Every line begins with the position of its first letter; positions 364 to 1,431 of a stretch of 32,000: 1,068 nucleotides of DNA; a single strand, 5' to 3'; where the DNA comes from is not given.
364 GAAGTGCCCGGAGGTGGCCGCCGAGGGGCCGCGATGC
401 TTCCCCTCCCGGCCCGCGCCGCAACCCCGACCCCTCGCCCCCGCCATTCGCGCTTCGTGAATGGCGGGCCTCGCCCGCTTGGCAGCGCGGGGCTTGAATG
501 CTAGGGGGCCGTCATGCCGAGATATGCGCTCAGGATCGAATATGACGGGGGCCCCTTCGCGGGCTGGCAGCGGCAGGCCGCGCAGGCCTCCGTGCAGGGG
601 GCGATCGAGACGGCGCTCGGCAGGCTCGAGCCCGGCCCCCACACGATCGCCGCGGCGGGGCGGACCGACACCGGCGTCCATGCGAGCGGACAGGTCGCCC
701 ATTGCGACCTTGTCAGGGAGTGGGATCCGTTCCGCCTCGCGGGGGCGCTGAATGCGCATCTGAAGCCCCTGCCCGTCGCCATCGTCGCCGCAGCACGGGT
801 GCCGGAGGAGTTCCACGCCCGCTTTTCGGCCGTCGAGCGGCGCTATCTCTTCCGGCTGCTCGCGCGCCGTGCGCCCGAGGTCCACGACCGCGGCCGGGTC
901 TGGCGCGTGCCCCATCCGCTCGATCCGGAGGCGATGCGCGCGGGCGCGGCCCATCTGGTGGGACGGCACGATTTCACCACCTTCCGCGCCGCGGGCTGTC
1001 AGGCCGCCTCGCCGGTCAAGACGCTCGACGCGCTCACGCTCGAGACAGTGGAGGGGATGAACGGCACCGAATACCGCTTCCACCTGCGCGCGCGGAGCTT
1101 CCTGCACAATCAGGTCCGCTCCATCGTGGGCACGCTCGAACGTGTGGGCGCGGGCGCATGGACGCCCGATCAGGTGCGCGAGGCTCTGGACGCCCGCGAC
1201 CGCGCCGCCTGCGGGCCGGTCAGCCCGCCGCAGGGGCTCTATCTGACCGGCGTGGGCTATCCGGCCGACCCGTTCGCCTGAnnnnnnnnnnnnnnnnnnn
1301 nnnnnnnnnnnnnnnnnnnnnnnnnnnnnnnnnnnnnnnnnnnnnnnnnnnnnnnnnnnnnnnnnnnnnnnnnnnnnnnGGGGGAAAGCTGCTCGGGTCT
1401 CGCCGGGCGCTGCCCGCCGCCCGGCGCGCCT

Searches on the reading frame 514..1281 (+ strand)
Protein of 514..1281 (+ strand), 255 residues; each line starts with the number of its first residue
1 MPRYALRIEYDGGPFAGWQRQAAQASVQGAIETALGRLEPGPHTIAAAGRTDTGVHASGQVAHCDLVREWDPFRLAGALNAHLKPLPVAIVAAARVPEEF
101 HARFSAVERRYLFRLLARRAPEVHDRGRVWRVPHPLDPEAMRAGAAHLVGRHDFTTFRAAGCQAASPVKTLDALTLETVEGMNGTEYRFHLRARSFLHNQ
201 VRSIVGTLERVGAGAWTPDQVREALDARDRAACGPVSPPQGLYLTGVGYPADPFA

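Call 3: search_protein_families(library=pfam, proteins=[window:514-1281:+], max_evalue=1)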
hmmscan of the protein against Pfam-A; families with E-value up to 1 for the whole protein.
window:514-1281:+ (255 aa): 1 family
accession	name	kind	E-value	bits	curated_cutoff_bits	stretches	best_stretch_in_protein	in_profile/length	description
PF01416.25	PseudoU_synth_1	-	6e-39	133.3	23.3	2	145-250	2-108/108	tRNA pseudouridine synthase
